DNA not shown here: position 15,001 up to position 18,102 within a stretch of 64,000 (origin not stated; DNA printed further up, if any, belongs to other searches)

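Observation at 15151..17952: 933-aa lipoprotein made of two six-bladed NHL propellers with internal DNA-level repetition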

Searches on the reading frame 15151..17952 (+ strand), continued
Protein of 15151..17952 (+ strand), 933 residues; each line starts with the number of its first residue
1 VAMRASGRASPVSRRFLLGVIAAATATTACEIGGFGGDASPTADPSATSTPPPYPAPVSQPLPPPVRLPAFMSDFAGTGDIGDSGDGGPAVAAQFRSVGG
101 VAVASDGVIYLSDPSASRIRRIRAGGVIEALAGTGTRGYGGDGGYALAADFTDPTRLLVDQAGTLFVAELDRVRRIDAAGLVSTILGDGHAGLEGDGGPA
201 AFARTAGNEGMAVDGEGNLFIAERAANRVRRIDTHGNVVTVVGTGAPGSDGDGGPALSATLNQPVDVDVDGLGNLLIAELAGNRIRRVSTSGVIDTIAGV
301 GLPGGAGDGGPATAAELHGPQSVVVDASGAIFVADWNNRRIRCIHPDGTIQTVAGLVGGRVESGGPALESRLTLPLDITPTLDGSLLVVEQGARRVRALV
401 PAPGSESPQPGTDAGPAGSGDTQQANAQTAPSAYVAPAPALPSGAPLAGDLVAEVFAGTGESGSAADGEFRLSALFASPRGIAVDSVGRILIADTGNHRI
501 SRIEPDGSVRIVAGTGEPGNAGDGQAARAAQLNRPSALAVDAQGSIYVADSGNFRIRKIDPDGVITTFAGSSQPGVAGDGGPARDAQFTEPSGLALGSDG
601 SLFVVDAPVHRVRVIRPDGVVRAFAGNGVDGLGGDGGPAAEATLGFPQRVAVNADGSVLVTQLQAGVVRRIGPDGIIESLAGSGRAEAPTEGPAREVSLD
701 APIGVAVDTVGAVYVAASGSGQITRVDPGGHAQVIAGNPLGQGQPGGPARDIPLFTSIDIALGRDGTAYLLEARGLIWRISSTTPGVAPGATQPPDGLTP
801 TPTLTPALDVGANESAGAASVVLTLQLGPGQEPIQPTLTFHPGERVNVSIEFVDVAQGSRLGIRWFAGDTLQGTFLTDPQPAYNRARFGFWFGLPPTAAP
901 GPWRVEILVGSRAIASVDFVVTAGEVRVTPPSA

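Call 15: find_encoding_contigs(protein=P0001, flank=10000, max_places=3)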
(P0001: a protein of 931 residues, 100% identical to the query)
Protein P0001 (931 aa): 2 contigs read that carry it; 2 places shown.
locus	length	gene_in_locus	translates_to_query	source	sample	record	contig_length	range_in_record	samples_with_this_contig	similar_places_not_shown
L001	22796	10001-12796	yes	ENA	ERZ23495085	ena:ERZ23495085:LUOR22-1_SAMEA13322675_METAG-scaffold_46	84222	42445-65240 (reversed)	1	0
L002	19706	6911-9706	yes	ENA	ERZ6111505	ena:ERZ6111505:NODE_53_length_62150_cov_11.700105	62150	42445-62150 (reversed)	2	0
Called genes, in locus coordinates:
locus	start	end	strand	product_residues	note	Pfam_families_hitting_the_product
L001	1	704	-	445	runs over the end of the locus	PF00919:UPF0004, PF04055:Radical_SAM, PF01938:TRAM (weak)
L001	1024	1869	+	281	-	PF01370:Epimerase, PF04321:RmlD_sub_bind, PF16363:GDP_Man_Dehyd, PF02719:Polysacc_synt_2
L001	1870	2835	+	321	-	PF13641:Glyco_tranf_2_3, PF00535:Glycos_transf_2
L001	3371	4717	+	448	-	PF04932:Wzy_C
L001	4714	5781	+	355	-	PF13439:Glyco_transf_4, PF13579:Glyco_trans_4_4 (weak), PF20706:GT4-conflict, PF00534:Glycos_transf_1, PF13692:Glyco_trans_1_4, PF13524:Glyco_trans_1_2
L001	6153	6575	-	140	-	-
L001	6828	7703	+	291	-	PF00535:Glycos_transf_2, PF13632:Glyco_trans_2_3 (weak)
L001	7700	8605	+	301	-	PF13641:Glyco_tranf_2_3, PF00535:Glycos_transf_2, PF13632:Glyco_trans_2_3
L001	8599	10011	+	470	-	PF13727:CoA_binding_3, PF02397:Bac_transf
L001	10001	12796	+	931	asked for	PF08450:SGL (faint), PF13449:Phytase-like (faint), PF06739:SBBP (faint), PF01436:NHL (weak), PF25021:TEN_NHL, PF01436:NHL (weak), PF24684:Vgb_lyase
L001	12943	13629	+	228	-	PF01025:GrpE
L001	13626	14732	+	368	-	PF00226:DnaJ, PF01556:DnaJ_C, PF00684:DnaJ_CXXCXGXG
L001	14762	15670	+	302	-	PF06325:PrmA, PF05175:MTS (weak)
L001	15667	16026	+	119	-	PF11969:DcpS_C, PF01230:HIT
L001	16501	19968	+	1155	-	PF04563:RNA_pol_Rpb2_1, PF04561:RNA_pol_Rpb2_2, PF04565:RNA_pol_Rpb2_3, PF10385:RNA_pol_Rpb2_45, PF00562:RNA_pol_Rpb2_6, PF04560:RNA_pol_Rpb2_7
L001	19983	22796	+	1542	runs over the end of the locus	PF04997:RNA_pol_Rpb1_1, PF00623:RNA_pol_Rpb1_2, PF04983:RNA_pol_Rpb1_3, PF05000:RNA_pol_Rpb1_4, PF04998:RNA_pol_Rpb1_5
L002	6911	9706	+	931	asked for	PF08450:SGL (faint), PF13449:Phytase-like (faint), PF06739:SBBP (faint), PF01436:NHL (weak), PF25021:TEN_NHL, PF01436:NHL (weak), PF24684:Vgb_lyase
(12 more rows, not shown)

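Call 16: find_encoding_contigs(protein=P0031, flank=10000, max_places=1)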
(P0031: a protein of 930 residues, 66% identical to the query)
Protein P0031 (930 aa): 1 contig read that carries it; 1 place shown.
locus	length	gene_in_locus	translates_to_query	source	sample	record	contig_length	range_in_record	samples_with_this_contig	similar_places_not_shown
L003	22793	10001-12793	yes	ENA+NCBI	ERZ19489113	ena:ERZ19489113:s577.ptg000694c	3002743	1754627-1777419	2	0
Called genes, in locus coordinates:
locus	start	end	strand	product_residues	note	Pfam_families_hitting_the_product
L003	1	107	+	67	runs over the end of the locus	-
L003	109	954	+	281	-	PF01073:3Beta_HSD (faint), PF01370:Epimerase, PF04321:RmlD_sub_bind, PF16363:GDP_Man_Dehyd, PF02719:Polysacc_synt_2, PF07993:NAD_binding_4 (weak)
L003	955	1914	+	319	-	PF13641:Glyco_tranf_2_3, PF00535:Glycos_transf_2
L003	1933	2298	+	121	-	-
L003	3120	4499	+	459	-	PF04932:Wzy_C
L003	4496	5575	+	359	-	PF13439:Glyco_transf_4, PF20706:GT4-conflict, PF00534:Glycos_transf_1, PF13692:Glyco_trans_1_4, PF13524:Glyco_trans_1_2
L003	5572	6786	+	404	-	PF13439:Glyco_transf_4 (faint), PF13692:Glyco_trans_1_4, PF13524:Glyco_trans_1_2 (weak)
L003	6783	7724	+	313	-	PF00535:Glycos_transf_2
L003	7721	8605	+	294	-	PF00535:Glycos_transf_2, PF13641:Glyco_tranf_2_3, PF13632:Glyco_trans_2_3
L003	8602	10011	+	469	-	PF13727:CoA_binding_3, PF17836:PglD_N (faint), PF02397:Bac_transf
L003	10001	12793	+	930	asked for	PF08450:SGL (faint), PF13449:Phytase-like (faint), PF24684:Vgb_lyase (faint), PF25021:TEN_NHL (weak), PF01436:NHL (weak), PF25021:TEN_NHL (weak), PF01436:NHL (weak), PF25021:TEN_NHL (weak), +1 more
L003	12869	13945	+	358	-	PF08220:HTH_DeoR (faint), PF01628:HrcA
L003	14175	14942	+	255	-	PF01025:GrpE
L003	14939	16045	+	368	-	PF00226:DnaJ, PF01556:DnaJ_C, PF00684:DnaJ_CXXCXGXG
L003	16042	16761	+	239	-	PF06325:PrmA, PF05175:MTS (weak), PF03602:Cons_hypoth95 (weak), PF02475:TRM5-TYW2_MTfase (faint)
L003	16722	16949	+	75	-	PF06325:PrmA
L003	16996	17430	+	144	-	PF11969:DcpS_C, PF01230:HIT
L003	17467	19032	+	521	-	-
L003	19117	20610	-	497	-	-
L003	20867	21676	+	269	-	PF01261:AP_endonuc_2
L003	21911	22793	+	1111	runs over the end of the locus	-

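Call 17: find_encoding_contigs(protein=P0037, flank=10000, max_places=1)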
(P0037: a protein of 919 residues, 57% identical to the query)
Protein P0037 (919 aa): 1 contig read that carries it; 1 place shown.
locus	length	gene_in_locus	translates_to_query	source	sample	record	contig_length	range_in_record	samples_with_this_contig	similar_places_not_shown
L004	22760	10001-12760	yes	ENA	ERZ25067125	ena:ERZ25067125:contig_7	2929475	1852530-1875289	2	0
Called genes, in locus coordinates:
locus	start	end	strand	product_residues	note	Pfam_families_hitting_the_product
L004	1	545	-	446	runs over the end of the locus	PF00919:UPF0004, PF04055:Radical_SAM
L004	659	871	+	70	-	-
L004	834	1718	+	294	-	PF01073:3Beta_HSD (faint), PF01370:Epimerase, PF04321:RmlD_sub_bind, PF02719:Polysacc_synt_2, PF16363:GDP_Man_Dehyd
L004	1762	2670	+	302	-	PF00535:Glycos_transf_2, PF13641:Glyco_tranf_2_3, PF13632:Glyco_trans_2_3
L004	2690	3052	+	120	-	-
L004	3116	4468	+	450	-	PF04932:Wzy_C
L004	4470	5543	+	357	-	PF13439:Glyco_transf_4, PF20706:GT4-conflict, PF00534:Glycos_transf_1, PF13692:Glyco_trans_1_4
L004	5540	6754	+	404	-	PF13439:Glyco_transf_4 (weak), PF13692:Glyco_trans_1_4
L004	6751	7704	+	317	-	PF00535:Glycos_transf_2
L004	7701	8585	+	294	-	PF00535:Glycos_transf_2, PF13641:Glyco_tranf_2_3, PF13632:Glyco_trans_2_3, PF13506:Glyco_transf_21 (weak)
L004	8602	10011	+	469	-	PF13727:CoA_binding_3, PF17836:PglD_N (faint), PF02397:Bac_transf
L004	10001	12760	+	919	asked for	PF08450:SGL (faint), PF24684:Vgb_lyase (faint), PF06739:SBBP (faint), PF25021:TEN_NHL (weak), PF01436:NHL (weak), PF25021:TEN_NHL (weak)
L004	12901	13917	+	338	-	PF01628:HrcA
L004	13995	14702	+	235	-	PF01025:GrpE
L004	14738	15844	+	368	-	PF00226:DnaJ, PF01556:DnaJ_C, PF00684:DnaJ_CXXCXGXG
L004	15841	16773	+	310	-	PF06325:PrmA, PF02475:TRM5-TYW2_MTfase (faint), PF05175:MTS (weak)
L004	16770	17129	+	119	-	PF11969:DcpS_C, PF01230:HIT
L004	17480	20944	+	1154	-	PF04563:RNA_pol_Rpb2_1, PF04561:RNA_pol_Rpb2_2, PF04565:RNA_pol_Rpb2_3, PF10385:RNA_pol_Rpb2_45, PF00562:RNA_pol_Rpb2_6, PF04560:RNA_pol_Rpb2_7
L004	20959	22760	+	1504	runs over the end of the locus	PF04997:RNA_pol_Rpb1_1, PF00623:RNA_pol_Rpb1_2, PF04983:RNA_pol_Rpb1_3, PF05000:RNA_pol_Rpb1_4, PF04998:RNA_pol_Rpb1_5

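Call 18: find_encoding_contigs(protein=P0045, flank=10000, max_places=1)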
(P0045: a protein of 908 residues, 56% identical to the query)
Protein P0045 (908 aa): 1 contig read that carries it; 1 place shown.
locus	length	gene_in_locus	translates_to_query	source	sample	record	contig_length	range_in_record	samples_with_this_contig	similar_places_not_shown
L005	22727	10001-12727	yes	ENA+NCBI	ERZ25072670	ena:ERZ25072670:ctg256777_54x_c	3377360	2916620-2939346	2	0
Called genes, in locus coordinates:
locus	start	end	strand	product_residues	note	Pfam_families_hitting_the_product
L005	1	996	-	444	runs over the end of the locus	PF00919:UPF0004, PF04055:Radical_SAM, PF01938:TRAM (weak)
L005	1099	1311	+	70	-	-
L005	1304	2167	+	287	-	PF01073:3Beta_HSD (faint), PF01370:Epimerase, PF04321:RmlD_sub_bind, PF02719:Polysacc_synt_2, PF16363:GDP_Man_Dehyd, PF07993:NAD_binding_4 (weak)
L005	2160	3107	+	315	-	PF00535:Glycos_transf_2, PF10111:Glyco_tranf_2_2 (weak), PF13641:Glyco_tranf_2_3, PF13632:Glyco_trans_2_3 (weak)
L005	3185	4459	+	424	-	PF04932:Wzy_C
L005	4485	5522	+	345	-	PF13439:Glyco_transf_4, PF20706:GT4-conflict, PF00534:Glycos_transf_1, PF13692:Glyco_trans_1_4, PF13524:Glyco_trans_1_2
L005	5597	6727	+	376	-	PF13692:Glyco_trans_1_4, PF13524:Glyco_trans_1_2 (weak)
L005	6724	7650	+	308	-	PF00535:Glycos_transf_2, PF13632:Glyco_trans_2_3 (weak)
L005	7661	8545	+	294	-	PF00535:Glycos_transf_2, PF13641:Glyco_tranf_2_3, PF13632:Glyco_trans_2_3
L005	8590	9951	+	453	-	PF13727:CoA_binding_3, PF02397:Bac_transf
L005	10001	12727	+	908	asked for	PF13449:Phytase-like (faint), PF06739:SBBP (faint), PF08450:SGL (faint), PF20067:SSL_N (faint), PF22807:TrAA12 (faint), PF25021:TEN_NHL, PF01436:NHL, PF25021:TEN_NHL, +1 more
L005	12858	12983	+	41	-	-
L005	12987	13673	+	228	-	PF01025:GrpE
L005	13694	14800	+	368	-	PF00226:DnaJ, PF01556:DnaJ_C, PF00684:DnaJ_CXXCXGXG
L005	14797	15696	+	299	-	PF06325:PrmA, PF05175:MTS (weak), PF01135:PCMT (weak), PF02475:TRM5-TYW2_MTfase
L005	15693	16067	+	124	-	PF11969:DcpS_C, PF01230:HIT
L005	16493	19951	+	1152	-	PF04563:RNA_pol_Rpb2_1, PF04561:RNA_pol_Rpb2_2, PF04565:RNA_pol_Rpb2_3, PF10385:RNA_pol_Rpb2_45, PF00562:RNA_pol_Rpb2_6, PF04560:RNA_pol_Rpb2_7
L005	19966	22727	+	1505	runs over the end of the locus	PF04997:RNA_pol_Rpb1_1, PF00623:RNA_pol_Rpb1_2, PF04983:RNA_pol_Rpb1_3, PF05000:RNA_pol_Rpb1_4, PF04998:RNA_pol_Rpb1_5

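Call 19: find_encoding_contigs(protein=P0039, flank=10000, max_places=1)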
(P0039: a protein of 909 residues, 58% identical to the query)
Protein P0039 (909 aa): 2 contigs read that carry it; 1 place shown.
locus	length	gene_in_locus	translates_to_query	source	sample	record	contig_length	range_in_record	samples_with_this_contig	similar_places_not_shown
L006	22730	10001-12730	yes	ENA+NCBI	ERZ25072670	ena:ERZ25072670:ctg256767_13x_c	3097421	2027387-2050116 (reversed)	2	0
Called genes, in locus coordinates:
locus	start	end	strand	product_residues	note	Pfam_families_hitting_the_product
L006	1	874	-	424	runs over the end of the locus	PF00919:UPF0004, PF04055:Radical_SAM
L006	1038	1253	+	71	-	-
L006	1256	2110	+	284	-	PF01370:Epimerase, PF04321:RmlD_sub_bind, PF01073:3Beta_HSD (weak), PF16363:GDP_Man_Dehyd, PF02719:Polysacc_synt_2, PF07993:NAD_binding_4 (weak)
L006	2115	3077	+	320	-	PF13641:Glyco_tranf_2_3, PF00535:Glycos_transf_2, PF10111:Glyco_tranf_2_2, PF13632:Glyco_trans_2_3 (weak)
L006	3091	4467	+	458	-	PF04932:Wzy_C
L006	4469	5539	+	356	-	PF13439:Glyco_transf_4, PF20706:GT4-conflict, PF00534:Glycos_transf_1, PF13692:Glyco_trans_1_4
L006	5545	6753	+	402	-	PF13692:Glyco_trans_1_4, PF13524:Glyco_trans_1_2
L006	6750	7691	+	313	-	PF00535:Glycos_transf_2, PF13632:Glyco_trans_2_3 (weak)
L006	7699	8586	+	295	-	PF13641:Glyco_tranf_2_3, PF00535:Glycos_transf_2, PF13632:Glyco_trans_2_3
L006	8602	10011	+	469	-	PF13727:CoA_binding_3, PF02397:Bac_transf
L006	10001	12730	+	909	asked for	PF08450:SGL (faint), PF24684:Vgb_lyase (faint), PF25021:TEN_NHL (weak), PF06739:SBBP (faint), PF01436:NHL (weak), PF25021:TEN_NHL (weak)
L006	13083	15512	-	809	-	-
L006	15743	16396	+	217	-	-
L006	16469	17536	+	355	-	PF01628:HrcA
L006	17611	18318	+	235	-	PF01025:GrpE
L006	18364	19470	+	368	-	PF00226:DnaJ, PF01556:DnaJ_C, PF00684:DnaJ_CXXCXGXG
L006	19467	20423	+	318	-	PF06325:PrmA, PF05175:MTS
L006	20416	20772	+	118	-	PF11969:DcpS_C, PF01230:HIT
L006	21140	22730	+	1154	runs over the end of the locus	PF04563:RNA_pol_Rpb2_1, PF04561:RNA_pol_Rpb2_2, PF04565:RNA_pol_Rpb2_3, PF10385:RNA_pol_Rpb2_45, PF00562:RNA_pol_Rpb2_6, PF04560:RNA_pol_Rpb2_7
